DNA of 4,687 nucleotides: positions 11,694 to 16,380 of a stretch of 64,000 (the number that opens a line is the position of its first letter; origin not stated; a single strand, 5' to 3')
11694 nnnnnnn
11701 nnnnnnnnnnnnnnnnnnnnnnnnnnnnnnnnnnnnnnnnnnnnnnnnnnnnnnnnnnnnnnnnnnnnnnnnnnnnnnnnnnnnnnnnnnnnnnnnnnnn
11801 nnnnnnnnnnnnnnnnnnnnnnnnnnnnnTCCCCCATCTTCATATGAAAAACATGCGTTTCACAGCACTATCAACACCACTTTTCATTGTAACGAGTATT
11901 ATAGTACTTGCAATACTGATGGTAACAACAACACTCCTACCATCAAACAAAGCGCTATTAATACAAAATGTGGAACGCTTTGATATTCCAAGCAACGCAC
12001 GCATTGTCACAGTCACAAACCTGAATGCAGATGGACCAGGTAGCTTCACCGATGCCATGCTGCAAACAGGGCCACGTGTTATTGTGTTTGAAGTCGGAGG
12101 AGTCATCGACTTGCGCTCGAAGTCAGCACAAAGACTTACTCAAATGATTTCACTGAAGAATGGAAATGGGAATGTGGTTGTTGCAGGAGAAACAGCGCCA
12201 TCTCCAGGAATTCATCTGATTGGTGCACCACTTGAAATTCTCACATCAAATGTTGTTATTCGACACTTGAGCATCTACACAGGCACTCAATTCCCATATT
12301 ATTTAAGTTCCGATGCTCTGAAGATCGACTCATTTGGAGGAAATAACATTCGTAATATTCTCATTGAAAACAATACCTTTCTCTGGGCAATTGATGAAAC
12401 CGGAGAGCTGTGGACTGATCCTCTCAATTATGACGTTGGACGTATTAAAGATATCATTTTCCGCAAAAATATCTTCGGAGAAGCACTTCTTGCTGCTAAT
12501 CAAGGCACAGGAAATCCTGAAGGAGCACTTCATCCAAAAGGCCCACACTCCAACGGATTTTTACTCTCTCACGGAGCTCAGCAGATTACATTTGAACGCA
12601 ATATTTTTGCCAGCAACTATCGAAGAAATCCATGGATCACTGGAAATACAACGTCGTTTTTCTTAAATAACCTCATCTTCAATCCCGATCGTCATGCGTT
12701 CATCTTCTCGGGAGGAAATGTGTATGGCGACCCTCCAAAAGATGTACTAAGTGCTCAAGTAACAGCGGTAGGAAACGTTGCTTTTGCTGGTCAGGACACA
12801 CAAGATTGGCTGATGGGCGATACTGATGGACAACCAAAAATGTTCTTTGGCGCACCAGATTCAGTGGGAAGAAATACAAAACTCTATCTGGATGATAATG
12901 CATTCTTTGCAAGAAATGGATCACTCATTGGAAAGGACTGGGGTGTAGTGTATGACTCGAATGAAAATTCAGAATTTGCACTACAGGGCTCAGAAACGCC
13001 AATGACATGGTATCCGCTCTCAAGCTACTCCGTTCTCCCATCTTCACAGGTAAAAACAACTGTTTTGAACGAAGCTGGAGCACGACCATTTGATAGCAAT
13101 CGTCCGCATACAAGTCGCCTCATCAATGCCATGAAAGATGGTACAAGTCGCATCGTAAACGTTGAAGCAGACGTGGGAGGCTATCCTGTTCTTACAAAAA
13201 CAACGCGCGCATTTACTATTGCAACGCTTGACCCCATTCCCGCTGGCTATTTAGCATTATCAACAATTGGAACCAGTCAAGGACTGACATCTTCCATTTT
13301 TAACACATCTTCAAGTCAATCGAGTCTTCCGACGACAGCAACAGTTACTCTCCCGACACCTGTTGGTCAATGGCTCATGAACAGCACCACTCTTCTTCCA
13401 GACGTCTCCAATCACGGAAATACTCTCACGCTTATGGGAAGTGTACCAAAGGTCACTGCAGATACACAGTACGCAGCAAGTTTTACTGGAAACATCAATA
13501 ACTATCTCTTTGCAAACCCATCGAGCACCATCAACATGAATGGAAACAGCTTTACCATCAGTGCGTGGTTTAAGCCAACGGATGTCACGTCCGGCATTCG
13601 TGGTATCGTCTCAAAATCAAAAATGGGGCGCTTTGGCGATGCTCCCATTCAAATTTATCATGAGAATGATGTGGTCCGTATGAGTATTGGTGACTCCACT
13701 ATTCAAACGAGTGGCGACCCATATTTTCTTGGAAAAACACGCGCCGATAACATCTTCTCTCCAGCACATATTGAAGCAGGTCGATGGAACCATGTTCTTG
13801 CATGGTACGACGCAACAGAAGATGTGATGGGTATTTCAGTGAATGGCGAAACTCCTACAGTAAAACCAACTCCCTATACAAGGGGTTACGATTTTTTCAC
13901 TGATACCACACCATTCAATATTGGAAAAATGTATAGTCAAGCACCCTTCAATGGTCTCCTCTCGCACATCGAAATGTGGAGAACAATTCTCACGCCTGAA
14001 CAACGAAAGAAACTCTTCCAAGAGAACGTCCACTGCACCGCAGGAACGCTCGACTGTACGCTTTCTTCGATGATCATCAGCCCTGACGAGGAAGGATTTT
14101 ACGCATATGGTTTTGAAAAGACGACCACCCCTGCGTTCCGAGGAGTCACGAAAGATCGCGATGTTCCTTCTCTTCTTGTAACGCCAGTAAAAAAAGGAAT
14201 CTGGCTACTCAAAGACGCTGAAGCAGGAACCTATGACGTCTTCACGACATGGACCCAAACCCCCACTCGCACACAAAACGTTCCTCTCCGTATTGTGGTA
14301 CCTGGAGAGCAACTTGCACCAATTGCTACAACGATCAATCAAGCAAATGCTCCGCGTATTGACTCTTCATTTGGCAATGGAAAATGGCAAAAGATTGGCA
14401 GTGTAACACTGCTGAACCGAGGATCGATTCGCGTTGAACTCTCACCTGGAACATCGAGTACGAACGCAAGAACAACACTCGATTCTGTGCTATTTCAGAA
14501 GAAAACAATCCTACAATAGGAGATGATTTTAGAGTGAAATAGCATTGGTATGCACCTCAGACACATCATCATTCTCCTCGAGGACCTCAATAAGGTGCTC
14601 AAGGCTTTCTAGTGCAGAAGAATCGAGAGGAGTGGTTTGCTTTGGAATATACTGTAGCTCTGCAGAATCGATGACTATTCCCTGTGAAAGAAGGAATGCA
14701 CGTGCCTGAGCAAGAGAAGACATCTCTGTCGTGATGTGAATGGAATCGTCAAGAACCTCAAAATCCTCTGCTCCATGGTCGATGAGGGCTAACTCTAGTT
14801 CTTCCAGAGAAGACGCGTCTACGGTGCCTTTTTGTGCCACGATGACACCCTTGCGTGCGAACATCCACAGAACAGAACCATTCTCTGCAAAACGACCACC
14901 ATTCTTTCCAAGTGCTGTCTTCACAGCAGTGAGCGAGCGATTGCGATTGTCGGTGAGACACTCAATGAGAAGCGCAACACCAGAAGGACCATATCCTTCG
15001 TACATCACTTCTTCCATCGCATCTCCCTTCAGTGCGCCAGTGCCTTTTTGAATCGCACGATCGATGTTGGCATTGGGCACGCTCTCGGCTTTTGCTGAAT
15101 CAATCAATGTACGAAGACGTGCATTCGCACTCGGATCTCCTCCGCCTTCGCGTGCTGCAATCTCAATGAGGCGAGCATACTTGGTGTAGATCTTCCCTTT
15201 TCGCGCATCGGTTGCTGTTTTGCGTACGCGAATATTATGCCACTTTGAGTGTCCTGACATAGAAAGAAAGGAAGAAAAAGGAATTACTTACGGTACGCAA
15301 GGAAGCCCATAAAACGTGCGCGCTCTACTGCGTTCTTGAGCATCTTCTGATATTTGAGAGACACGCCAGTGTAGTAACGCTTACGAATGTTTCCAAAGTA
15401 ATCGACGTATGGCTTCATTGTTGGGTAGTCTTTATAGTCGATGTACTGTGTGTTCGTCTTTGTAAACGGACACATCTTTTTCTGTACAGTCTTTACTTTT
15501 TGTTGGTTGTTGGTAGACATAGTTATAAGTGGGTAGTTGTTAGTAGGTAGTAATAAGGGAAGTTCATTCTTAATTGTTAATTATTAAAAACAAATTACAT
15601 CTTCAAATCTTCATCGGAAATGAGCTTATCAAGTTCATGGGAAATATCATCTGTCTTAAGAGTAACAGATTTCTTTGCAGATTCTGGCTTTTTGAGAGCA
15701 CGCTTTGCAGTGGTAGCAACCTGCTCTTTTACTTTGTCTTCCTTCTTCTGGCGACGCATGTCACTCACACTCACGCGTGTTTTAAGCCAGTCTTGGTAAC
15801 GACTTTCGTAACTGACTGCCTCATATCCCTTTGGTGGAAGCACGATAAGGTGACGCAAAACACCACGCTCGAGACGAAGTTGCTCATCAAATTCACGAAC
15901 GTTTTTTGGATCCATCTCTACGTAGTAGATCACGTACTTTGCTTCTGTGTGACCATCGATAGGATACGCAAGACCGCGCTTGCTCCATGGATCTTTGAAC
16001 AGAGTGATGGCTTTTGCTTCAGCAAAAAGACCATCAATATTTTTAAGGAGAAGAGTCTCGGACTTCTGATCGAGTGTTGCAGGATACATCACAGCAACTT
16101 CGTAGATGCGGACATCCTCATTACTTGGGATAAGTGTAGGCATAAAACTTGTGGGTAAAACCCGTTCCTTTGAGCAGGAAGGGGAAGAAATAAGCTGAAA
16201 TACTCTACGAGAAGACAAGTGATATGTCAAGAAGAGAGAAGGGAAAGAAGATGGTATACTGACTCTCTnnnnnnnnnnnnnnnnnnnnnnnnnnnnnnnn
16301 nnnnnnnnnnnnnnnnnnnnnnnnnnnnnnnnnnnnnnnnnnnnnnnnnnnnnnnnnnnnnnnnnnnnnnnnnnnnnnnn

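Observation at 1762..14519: Tandem array of five cysteine-rich-repeat proteins, four of them carrying dockerin-like Ca-loop pairs, bracketed by two pectate-lyase-fold proteins: possible modular surface assembly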

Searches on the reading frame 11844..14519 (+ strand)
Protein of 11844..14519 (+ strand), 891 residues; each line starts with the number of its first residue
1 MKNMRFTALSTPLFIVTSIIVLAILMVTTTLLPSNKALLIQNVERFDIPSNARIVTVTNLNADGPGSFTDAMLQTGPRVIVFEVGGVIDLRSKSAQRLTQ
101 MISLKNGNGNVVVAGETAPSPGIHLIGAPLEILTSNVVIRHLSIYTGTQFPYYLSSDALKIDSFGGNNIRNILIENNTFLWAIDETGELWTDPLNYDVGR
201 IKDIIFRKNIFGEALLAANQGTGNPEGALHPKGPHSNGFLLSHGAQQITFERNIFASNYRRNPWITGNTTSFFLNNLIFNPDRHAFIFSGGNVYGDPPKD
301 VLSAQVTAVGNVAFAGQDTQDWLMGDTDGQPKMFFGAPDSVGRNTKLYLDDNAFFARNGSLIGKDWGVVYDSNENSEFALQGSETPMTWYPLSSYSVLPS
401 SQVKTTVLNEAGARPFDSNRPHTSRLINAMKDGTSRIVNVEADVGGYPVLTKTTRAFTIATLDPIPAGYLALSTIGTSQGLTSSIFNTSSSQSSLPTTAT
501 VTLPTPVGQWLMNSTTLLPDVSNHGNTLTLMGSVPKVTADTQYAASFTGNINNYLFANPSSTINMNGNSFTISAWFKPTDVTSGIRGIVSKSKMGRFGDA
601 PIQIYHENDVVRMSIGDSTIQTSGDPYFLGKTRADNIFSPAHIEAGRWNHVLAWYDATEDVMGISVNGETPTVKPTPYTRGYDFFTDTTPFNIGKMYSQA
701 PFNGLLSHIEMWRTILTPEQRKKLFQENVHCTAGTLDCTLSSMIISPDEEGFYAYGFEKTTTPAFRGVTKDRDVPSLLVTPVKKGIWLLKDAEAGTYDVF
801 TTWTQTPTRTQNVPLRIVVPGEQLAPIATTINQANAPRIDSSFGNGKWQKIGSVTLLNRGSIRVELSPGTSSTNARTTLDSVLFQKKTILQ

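Call 4: search_protein_families(library=pfam, proteins=[window:11844-14519:+], max_evalue=1)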
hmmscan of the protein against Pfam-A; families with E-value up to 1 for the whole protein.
window:11844-14519:+ (891 aa): 4 families
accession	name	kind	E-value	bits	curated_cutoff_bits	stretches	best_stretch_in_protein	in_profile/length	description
PF13385.13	Laminin_G_3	-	8.8e-16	58.8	27.6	1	563-720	12-149/151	Concanavalin A-like lectin/glucanases superfamily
PF13229.12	Beta_helix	-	0.0034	17.5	25.9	1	128-277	47-157/158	Right handed beta helix region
PF25275.1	Golvesin_C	-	0.033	14.7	31.6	1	783-882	41-128/132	Golvesin C-terminal domain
PF00354.24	Pentaxin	-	0.052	13.7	25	1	694-729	136-171/194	Pentaxin family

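Call 5: search_protein_families(library=ncbifam, proteins=[window:11844-14519:+], max_evalue=1)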
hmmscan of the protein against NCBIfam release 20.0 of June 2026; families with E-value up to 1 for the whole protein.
window:11844-14519:+ (891 aa): 2 families
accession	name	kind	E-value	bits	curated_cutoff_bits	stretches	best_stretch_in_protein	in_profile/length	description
NF041900.1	pec_ly_PelZ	equivalog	1.3e-44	152.8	840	1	12-460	9-406/422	pectate lyase PelZ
NF052521.1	TafC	equivalog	9.6e-05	21.6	410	1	554-735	203-370/373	TafC family fimbrial protein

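Call 13: find_encoding_contigs(protein=window:11844-14519:+, flank=10000, max_places=6)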
Protein window:11844-14519:+ (891 aa): no gene with exactly this product is on record in the collection.

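Call 20: find_related_loci(query=window:11844-14519:+, collection=genome_contigs, flank=10000)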
Query window:11844-14519:+ (891 aa) in genome_contigs; peptide patterns used: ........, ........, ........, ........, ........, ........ (x = any residue, [..] = any of these).
50 stretches matched a pattern, but none encodes a relative of the query by tblastn (E <= 1e-3).

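Call 26: search_solved_structures(query=window:11844-14519:+, max_evalue=0.01)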
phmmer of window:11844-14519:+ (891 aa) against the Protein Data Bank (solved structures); distinct sequences matched with E-value up to 0.01: 3.
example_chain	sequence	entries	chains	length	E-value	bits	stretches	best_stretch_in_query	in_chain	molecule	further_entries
9buj_A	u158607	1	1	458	1.7e-07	32.8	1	64-295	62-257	Pectate lyase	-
1qcx_A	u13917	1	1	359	0.0011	20.2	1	182-315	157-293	PECTIN LYASE B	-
4dqa_A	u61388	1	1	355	0.0055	17.9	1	643-723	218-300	uncharacterized protein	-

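Call 93: find_related_loci(query=window:11844-14519:+, collection=metagenome_contigs, flank=10000)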
Query window:11844-14519:+ (891 aa) in metagenome_contigs; peptide patterns used: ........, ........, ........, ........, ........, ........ (x = any residue, [..] = any of these).
76 stretches matched a pattern; 2 encode a relative of the query (tblastn E <= 1e-3); 2 distinct loci.
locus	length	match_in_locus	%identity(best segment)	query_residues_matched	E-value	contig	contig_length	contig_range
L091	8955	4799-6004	32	27-463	4e-53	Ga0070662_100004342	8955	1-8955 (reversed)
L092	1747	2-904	32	137-463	2e-35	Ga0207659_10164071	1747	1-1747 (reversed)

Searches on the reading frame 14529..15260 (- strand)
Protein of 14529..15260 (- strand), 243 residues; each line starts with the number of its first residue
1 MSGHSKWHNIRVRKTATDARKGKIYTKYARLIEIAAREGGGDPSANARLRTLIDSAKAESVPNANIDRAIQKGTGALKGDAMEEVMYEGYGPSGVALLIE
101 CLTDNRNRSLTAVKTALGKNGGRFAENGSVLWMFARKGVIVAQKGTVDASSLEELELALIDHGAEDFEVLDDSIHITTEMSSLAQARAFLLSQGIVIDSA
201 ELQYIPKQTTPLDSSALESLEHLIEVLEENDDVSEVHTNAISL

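Call 9: search_protein_families(library=pfam, proteins=[window:14529-15260:-], max_evalue=0.01)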
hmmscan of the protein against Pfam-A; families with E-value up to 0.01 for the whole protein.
window:14529-15260:- (243 aa): 2 families
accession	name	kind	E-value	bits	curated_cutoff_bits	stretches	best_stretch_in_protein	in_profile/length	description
PF01709.26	Transcrip_reg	-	9.9e-51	172.1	27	1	82-240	1-160/160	TACO1/YebC second and third domain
PF20772.2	TACO1_YebC_N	-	2.5e-30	105.2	36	1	5-75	1-72/73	TACO1/YebC protein N-terminal domain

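Call 22: find_related_loci(query=window:14529-15260:-, collection=genome_contigs, flank=10000)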
Query window:14529-15260:- (243 aa) in genome_contigs; peptide patterns used: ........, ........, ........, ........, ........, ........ (x = any residue, [..] = any of these).
600 stretches matched a pattern (row limit reached: there are more); 581 encode a relative of the query (tblastn E <= 1e-3); the best 80 are kept; 80 distinct loci.
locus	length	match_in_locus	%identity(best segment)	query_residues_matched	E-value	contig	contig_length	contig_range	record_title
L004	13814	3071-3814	65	1-241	4e-106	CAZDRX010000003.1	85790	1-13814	MAG TPA_asm: uncultured Candidatus Peribacteria bacterium isolate SRP178908_co1_56 genome assembly, contig: NODE_126_len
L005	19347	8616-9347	63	1-241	5e-103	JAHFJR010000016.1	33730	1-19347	MAG: Candidatus Peribacteria bacterium isolate nzgw390 NODE_703_length_33731_cov_5.448587, whole genome shotgun sequence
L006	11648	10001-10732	67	1-242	5e-102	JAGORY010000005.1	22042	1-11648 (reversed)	MAG: Candidatus Peribacteraceae bacterium isolate Gw_Eff_bin_294 Gw_Eff_4801_length_22042_cov_21.063838, whole genome sh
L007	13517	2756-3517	58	1-241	5e-94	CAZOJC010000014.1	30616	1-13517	MAG TPA_asm: uncultured Candidatus Peribacteria bacterium isolate SRP342105_co3_137 genome assembly, contig: NODE_1036_l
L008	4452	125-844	59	1-240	6e-94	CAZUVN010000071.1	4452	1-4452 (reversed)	MAG TPA_asm: uncultured Candidatus Peribacteria bacterium isolate SRP329715_co2_80 genome assembly, contig: NODE_34066_l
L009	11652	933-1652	59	1-240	1e-92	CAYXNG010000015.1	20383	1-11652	MAG TPA_asm: uncultured Candidatus Peribacteria bacterium isolate SRP329715_co2_371 genome assembly, contig: NODE_5186_l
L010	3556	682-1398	58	1-239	1e-88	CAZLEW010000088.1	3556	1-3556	MAG TPA_asm: uncultured Candidatus Peribacteria bacterium isolate SRP286056_co1_18 genome assembly, contig: NODE_42498_l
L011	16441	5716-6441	58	1-240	9e-86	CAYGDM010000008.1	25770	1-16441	MAG TPA_asm: uncultured Candidatus Peribacteria bacterium isolate ERP113451_co3_213 genome assembly, contig: NODE_1311_l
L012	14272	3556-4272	57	1-240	9e-85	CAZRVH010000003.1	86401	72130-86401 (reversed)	MAG TPA_asm: uncultured Candidatus Peribacteria bacterium isolate SRP278252_co2_188 genome assembly, contig: NODE_369_le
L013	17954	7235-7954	55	1-240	6e-82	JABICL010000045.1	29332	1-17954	MAG: Candidatus Peribacteria bacterium isolate SI048_bin5 k141_1367596, whole genome shotgun sequence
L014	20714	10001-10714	46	1-240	4e-69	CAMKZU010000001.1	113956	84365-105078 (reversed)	MAG: uncultured Lactobacillus sp. isolate SRR7287221_bin.12_metawrap_v1.3.0_MAG genome assembly, contig: ERZ10358421_58,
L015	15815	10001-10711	48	1-239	2e-68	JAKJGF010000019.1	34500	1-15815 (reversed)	MAG: Bacillota bacterium isolate UR.bin48 UR_contig_2720, whole genome shotgun sequence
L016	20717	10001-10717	47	1-240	2e-68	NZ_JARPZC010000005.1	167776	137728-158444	Enterococcus dongliensis strain K4 NODE_5_length_167776_cov_358.905611, whole genome shotgun sequence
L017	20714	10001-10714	48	1-239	2e-68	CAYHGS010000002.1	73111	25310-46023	MAG TPA_asm: uncultured Candidatus Peribacteria bacterium isolate ERP119702_co1_249 genome assembly, contig: NODE_266_le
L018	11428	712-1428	48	1-240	9e-68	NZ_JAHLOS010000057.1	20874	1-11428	Enterococcus raffinosus strain N17 No17_ctg057, whole genome shotgun sequence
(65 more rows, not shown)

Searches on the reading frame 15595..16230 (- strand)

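Call 9: search_protein_families(library=pfam, proteins=[window:15595-16230:-], max_evalue=0.01)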
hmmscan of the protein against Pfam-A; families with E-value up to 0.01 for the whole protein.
window:15595-16230:- (211 aa): 1 family
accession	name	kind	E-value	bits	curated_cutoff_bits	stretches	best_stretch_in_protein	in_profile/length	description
PF01250.22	Ribosomal_S6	-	1.8e-16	60.5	27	1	43-130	2-89/90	Ribosomal protein S6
